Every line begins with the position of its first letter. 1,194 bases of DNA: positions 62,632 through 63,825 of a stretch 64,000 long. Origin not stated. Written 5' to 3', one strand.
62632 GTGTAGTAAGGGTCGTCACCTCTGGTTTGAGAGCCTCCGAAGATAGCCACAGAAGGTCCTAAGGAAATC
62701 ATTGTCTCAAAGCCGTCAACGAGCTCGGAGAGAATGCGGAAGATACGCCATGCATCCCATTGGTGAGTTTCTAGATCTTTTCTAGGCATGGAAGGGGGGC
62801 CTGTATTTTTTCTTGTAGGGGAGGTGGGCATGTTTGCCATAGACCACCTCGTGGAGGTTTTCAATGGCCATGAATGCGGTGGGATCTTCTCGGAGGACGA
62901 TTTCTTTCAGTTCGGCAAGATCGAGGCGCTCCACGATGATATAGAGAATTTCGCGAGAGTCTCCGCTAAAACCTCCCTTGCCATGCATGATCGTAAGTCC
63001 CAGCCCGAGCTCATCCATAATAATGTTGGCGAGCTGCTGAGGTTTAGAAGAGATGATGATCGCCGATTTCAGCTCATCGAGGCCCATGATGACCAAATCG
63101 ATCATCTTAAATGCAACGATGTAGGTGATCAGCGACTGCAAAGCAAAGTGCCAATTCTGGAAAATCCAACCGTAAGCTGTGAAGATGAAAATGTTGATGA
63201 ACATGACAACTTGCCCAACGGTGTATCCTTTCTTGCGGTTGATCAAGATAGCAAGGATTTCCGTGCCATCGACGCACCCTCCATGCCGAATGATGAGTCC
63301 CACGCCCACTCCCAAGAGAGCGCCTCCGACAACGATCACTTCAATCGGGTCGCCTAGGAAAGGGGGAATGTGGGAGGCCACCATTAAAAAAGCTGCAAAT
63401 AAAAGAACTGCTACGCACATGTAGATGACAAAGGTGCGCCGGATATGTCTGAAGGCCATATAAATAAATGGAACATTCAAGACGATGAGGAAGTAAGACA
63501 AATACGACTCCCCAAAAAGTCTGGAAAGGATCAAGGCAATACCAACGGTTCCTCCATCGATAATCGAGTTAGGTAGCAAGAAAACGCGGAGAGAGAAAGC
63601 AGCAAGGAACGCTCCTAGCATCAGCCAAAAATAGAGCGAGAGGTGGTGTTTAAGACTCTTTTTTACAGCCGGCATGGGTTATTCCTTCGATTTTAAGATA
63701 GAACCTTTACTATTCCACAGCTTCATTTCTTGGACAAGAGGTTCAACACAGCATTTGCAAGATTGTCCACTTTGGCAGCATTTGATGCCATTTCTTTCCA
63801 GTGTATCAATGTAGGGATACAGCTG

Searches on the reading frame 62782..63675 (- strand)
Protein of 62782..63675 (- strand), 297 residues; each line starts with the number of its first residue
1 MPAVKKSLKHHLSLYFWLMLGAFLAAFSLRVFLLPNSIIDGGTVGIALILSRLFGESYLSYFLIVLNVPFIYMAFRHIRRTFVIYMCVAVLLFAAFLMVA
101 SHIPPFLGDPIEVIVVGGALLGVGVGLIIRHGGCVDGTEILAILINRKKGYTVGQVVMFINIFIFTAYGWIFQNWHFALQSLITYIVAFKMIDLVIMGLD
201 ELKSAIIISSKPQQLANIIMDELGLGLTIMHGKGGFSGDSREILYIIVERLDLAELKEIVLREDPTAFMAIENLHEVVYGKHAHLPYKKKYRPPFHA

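Call 44: find_encoding_contigs(protein=window:62782-63675:-, flank=10000, max_places=6)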
Protein window:62782-63675:- (297 aa): 10 contigs read that carry it; 6 places shown.
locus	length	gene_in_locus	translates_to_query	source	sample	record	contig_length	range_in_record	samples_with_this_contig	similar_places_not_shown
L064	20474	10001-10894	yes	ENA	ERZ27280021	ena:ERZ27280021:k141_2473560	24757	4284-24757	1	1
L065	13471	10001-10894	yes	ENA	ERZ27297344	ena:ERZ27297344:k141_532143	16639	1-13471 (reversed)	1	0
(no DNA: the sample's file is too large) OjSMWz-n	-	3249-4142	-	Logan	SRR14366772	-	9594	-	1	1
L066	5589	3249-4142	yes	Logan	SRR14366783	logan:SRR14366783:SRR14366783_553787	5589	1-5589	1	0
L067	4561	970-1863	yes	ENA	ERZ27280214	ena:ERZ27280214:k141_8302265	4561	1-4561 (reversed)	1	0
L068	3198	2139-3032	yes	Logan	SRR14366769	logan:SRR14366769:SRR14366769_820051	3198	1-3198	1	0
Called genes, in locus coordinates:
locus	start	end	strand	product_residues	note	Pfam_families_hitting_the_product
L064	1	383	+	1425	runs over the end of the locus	PF03477:ATP-cone, PF00317:Ribonuc_red_lgN, PF02867:Ribonuc_red_lgC, PF13403:Hint_2 (weak), PF14528:LAGLIDADG_3 (weak), PF02867:Ribonuc_red_lgC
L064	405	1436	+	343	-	PF00268:Ribonuc_red_sm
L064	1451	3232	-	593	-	-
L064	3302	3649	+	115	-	-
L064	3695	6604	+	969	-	PF00675:Peptidase_M16, PF05193:Peptidase_M16_C, PF08367:M16C_assoc, PF05193:Peptidase_M16_C, PF22516:PreP_C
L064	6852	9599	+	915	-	PF00651:BTB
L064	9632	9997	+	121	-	-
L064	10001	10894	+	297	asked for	PF02588:YitT_membrane, PF10035:DUF2179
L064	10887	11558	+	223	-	PF18306:LDcluster4, PF03641:Lysine_decarbox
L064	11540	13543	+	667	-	PF10459:Peptidase_S46, PF13365:Trypsin_2 (faint)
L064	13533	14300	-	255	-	-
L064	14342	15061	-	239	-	PF00300:His_Phos_1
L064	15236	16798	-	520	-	PF00270:DEAD, PF04851:ResIII, PF00271:Helicase_C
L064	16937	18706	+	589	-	PF02463:SMC_N (faint), PF13555:AAA_29 (faint), PF00005:ABC_tran, PF05729:NACHT (faint), PF13238:AAA_18 (faint), PF13304:AAA_21 (faint), PF00005:ABC_tran, PF16326:ABC_tran_CTD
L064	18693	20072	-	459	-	PF00324:AA_permease, PF13520:AA_permease_2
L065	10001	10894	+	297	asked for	PF02588:YitT_membrane, PF10035:DUF2179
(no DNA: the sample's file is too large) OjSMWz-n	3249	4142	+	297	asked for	PF02588:YitT_membrane, PF10035:DUF2179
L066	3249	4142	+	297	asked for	PF02588:YitT_membrane, PF10035:DUF2179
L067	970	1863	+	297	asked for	PF02588:YitT_membrane, PF10035:DUF2179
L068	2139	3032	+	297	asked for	PF02588:YitT_membrane, PF10035:DUF2179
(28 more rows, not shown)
